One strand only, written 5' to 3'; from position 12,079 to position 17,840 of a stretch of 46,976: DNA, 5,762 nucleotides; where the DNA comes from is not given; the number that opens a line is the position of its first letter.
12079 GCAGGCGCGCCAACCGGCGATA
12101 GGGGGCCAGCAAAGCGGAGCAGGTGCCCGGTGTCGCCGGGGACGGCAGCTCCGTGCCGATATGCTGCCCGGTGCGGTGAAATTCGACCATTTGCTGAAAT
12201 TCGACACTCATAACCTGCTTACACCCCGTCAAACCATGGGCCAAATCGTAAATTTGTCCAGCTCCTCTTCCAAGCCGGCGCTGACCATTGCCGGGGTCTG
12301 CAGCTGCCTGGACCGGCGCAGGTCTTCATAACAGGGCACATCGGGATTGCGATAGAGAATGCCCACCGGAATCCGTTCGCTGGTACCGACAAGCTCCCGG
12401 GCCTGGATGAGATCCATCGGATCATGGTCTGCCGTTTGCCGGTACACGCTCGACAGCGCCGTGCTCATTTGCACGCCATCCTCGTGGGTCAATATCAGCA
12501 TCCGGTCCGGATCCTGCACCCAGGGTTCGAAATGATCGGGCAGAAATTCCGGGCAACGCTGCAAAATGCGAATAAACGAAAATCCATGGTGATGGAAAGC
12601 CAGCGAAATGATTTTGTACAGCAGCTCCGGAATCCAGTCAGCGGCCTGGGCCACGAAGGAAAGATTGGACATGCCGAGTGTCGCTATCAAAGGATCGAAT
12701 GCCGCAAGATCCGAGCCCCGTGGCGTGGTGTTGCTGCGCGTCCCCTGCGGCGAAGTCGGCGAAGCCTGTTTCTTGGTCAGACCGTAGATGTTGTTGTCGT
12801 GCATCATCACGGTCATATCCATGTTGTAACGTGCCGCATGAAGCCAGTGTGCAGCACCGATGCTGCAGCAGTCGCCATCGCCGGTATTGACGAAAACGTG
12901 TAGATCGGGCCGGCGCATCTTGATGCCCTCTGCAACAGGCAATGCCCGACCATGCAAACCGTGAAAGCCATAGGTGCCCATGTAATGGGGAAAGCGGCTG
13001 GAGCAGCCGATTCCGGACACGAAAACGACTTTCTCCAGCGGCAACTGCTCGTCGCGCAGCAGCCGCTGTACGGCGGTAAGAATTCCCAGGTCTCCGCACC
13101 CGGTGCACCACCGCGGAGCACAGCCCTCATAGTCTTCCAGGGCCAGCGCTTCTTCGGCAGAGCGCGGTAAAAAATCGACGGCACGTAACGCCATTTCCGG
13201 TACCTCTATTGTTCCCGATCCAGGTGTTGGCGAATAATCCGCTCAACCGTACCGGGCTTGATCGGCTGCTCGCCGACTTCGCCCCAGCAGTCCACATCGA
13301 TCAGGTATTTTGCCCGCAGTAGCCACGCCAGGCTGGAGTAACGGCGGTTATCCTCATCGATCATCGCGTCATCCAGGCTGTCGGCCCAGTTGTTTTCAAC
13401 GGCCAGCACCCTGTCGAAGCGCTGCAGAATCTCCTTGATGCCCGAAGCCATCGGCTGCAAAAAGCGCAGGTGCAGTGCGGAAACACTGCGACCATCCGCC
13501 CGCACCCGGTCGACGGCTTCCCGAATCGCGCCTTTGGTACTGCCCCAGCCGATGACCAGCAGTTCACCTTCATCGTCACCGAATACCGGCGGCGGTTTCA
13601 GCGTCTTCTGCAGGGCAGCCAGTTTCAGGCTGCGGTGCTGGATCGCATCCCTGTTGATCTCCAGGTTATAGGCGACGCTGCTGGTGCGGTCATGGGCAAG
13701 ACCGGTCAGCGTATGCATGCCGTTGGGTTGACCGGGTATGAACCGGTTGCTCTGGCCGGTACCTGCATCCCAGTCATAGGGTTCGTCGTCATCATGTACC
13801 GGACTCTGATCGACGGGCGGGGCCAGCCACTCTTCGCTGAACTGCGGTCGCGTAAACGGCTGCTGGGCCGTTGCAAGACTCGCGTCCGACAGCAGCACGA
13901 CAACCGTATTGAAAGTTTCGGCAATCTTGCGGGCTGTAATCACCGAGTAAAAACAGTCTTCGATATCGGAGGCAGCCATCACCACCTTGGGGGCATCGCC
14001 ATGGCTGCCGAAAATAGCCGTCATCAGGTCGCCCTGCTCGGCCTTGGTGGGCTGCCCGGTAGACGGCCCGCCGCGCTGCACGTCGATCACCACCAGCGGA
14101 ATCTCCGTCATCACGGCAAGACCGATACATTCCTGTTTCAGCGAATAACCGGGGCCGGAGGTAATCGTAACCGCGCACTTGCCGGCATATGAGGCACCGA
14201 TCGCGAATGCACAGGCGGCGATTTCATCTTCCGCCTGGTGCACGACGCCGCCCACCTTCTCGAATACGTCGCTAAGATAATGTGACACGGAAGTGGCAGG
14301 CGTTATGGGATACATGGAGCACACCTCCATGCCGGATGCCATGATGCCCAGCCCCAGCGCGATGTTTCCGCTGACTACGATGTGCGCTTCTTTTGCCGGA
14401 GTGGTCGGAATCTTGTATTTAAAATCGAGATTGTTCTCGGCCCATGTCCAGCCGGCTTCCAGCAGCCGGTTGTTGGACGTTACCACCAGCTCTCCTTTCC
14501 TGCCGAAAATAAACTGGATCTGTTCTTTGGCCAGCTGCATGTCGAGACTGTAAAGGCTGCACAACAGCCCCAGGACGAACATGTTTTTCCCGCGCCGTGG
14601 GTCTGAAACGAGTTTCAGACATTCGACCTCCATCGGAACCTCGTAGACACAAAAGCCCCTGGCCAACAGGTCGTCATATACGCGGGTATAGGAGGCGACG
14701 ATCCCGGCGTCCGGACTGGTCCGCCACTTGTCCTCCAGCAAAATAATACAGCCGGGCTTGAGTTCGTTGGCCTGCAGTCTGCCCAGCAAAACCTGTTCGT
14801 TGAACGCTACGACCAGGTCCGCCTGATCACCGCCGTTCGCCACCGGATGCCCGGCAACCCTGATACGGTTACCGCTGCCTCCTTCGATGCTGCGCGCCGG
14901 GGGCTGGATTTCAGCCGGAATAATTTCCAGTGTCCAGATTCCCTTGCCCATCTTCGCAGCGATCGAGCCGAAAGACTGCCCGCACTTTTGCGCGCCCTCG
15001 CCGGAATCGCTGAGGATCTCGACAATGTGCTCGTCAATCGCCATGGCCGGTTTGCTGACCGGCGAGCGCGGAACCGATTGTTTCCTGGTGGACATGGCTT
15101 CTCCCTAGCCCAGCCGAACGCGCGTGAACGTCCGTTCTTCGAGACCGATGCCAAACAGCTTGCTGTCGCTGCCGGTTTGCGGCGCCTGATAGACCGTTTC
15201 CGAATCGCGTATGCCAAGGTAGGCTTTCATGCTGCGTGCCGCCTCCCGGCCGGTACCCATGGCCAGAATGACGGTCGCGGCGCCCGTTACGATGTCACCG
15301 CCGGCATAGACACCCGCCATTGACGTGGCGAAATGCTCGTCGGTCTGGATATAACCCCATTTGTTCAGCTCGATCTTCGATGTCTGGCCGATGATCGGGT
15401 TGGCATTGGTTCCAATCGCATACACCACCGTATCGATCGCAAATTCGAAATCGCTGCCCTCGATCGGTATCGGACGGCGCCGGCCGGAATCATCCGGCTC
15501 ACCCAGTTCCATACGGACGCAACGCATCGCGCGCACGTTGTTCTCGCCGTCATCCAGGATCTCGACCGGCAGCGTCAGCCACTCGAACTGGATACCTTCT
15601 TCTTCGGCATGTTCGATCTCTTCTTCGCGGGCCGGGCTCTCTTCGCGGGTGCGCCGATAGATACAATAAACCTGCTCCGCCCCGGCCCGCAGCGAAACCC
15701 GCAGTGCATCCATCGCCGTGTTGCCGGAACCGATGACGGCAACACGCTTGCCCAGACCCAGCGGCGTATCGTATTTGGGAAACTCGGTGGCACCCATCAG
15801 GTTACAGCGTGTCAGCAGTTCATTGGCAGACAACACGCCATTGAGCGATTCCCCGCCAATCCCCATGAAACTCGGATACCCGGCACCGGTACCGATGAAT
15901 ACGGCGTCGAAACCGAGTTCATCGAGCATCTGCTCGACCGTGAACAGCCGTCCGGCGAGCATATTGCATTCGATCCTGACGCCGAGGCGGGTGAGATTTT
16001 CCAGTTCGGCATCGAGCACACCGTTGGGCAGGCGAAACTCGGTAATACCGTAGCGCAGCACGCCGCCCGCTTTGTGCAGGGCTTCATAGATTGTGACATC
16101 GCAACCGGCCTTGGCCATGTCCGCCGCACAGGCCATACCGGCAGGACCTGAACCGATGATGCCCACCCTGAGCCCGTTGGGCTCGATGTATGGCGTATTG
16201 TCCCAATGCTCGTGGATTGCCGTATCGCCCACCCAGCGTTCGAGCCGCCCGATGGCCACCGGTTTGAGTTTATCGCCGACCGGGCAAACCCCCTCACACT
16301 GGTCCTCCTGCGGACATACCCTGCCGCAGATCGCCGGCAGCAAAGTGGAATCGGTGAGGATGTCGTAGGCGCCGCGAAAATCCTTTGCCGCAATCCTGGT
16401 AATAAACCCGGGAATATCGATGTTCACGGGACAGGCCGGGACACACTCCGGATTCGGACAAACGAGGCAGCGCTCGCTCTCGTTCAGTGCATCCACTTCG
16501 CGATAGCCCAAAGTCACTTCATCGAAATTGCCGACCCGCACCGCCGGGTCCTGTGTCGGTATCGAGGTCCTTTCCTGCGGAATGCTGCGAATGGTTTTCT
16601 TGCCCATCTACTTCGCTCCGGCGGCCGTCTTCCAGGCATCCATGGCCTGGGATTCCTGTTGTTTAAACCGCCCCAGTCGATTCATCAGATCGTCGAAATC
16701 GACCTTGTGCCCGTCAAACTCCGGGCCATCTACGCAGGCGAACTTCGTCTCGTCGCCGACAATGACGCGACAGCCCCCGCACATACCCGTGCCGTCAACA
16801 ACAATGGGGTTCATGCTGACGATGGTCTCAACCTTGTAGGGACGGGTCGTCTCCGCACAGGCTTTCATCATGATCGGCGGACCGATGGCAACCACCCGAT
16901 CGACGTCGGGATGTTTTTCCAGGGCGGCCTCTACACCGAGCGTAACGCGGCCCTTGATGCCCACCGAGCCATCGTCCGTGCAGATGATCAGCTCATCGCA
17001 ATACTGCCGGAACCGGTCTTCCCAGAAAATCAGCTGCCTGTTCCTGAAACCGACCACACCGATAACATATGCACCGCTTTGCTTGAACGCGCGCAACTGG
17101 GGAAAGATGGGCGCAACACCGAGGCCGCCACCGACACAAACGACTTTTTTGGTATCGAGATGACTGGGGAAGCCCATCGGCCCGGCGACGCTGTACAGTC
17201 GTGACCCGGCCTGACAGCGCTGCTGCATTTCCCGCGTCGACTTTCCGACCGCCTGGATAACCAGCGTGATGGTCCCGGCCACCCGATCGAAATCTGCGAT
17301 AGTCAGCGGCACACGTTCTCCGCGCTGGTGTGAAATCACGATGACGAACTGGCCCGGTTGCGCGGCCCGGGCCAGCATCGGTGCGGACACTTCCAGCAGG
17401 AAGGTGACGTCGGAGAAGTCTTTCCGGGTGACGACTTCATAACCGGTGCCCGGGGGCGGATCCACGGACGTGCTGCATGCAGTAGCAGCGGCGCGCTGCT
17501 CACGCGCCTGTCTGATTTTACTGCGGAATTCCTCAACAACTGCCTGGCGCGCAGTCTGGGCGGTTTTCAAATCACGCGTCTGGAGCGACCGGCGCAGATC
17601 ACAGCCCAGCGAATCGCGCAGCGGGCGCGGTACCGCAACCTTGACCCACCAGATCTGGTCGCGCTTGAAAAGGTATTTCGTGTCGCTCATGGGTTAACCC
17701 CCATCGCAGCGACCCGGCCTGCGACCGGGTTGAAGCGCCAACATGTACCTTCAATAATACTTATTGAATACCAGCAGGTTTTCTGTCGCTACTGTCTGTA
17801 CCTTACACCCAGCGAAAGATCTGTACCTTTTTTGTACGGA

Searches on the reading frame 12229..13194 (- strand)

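Call 69: search_protein_families(library=pfam, proteins=[window:12229-13194:-], max_evalue=0.00001)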
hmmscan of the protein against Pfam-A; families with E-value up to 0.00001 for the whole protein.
window:12229-13194:- (321 aa): 2 families
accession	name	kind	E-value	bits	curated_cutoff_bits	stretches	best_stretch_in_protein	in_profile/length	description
PF02775.26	TPP_enzyme_C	-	8.8e-24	84.5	21.9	1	62-209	2-150/151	Thiamine pyrophosphate enzyme, C-terminal TPP binding domain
PF12367.13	PFO_beta_C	-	1.6e-07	31.7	24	1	250-292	17-60/66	Pyruvate ferredoxin oxidoreductase beta subunit C terminal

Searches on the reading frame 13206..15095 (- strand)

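Call 7: search_protein_families(library=pfam, proteins=[window:13206-15095:-], max_evalue=0.001)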
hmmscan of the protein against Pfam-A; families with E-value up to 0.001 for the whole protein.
window:13206-15095:- (629 aa): 4 families
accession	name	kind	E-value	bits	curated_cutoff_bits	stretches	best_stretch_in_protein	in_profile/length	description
PF01855.24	POR_N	-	6e-46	157.5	27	1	251-410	3-161/231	Pyruvate flavodoxin/ferredoxin oxidoreductase, thiamine diP-bdg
PF01558.24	POR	-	9.8e-13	49.1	27.4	1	32-215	2-171/173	Pyruvate ferredoxin/flavodoxin oxidoreductase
PF17147.9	PFOR_II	-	5e-06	27.2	27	1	511-581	2-73/102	Pyruvate:ferredoxin oxidoreductase core domain II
PF02780.25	Transketolase_C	-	0.00019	21.7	25.9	1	510-571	10-72/124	Transketolase, C-terminal domain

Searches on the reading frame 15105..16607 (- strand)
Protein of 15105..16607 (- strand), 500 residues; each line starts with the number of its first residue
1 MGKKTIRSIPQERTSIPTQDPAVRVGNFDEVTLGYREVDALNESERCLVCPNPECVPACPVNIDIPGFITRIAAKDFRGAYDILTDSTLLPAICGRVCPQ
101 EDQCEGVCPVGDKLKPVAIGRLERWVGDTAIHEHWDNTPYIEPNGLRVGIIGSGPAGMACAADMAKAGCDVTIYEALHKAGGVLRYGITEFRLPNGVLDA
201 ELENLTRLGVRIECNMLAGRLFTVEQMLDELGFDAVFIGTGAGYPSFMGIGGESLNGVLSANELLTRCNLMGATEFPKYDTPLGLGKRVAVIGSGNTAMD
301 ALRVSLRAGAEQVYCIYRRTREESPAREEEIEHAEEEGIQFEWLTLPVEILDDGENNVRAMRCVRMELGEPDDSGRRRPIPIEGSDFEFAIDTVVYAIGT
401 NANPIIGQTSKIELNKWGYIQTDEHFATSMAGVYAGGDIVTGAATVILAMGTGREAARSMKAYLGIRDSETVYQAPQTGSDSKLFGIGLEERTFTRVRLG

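Call 7: search_protein_families(library=pfam, proteins=[window:15105-16607:-], max_evalue=0.001)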
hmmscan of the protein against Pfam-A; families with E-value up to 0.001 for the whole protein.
window:15105-16607:- (500 aa): 11 families
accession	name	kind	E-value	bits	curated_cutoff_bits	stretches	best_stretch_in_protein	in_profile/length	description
PF14691.11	Fer4_20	-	1e-37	128.8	25.8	1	25-134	2-112/113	Dihydroprymidine dehydrogenase domain II, 4Fe-4S cluster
PF07992.20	Pyr_redox_2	-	3.9e-34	118.9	26.1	1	148-453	3-291/291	Pyridine nucleotide-disulphide oxidoreductase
PF00070.33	Pyr_redox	-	6.4e-09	36.7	22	0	288-361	1-77/82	Pyridine nucleotide-disulphide oxidoreductase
PF13450.12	NAD_binding_8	-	3.8e-08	33.9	21.9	1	150-185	1-36/68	NAD(P)-binding Rossmann-like domain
PF13738.12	Pyr_redox_3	-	5.8e-08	32.8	30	0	150-176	2-29/305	Pyridine nucleotide-disulphide oxidoreductase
PF03486.20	HI0933_like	-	3.1e-05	24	50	1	148-181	3-36/244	HI0933-like protein Rossmann domain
PF02826.25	2-Hacid_dh_C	-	3.9e-05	23.5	25.1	0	134-179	22-70/178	D-isomer specific 2-hydroxyacid dehydrogenase, NAD binding domain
PF00890.30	FAD_binding_2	-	0.00028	20.7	20.4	1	150-182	4-36/414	FAD binding domain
PF03807.23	F420_oxidored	-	0.00029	21.8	21.6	0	288-332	1-45/94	NADP oxidoreductase coenzyme F420-dependent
PF13241.12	NAD_binding_7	-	0.00074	20.5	22.1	0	141-174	3-36/104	Putative NAD(P)-binding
PF01266.30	DAO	-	0.00096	19.2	27.9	0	148-181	2-35/353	FAD dependent oxidoreductase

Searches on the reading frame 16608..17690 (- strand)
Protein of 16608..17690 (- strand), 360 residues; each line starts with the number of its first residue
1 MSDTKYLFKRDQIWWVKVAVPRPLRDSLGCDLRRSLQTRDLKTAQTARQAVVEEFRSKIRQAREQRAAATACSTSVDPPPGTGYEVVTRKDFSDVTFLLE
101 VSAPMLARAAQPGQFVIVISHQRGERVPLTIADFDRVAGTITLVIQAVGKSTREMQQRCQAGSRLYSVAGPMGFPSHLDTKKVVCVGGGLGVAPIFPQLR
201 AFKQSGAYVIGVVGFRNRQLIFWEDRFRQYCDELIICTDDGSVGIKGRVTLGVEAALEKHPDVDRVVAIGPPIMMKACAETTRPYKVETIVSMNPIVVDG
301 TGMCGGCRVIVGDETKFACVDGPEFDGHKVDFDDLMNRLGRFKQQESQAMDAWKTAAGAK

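Call 7: search_protein_families(library=pfam, proteins=[window:16608-17690:-], max_evalue=0.001)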
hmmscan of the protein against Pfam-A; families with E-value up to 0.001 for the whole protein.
window:16608-17690:- (360 aa): 2 families
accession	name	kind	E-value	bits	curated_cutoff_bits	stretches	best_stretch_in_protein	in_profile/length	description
PF10418.14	DHODB_Fe-S_bind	-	3.7e-11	43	23.9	1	295-331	2-41/41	Iron-sulfur cluster binding domain of dihydroorotate dehydrogenase B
PF20172.3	DUF6538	-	6.2e-10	39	27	1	6-63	1-59/60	Domain of unknown function (DUF6538)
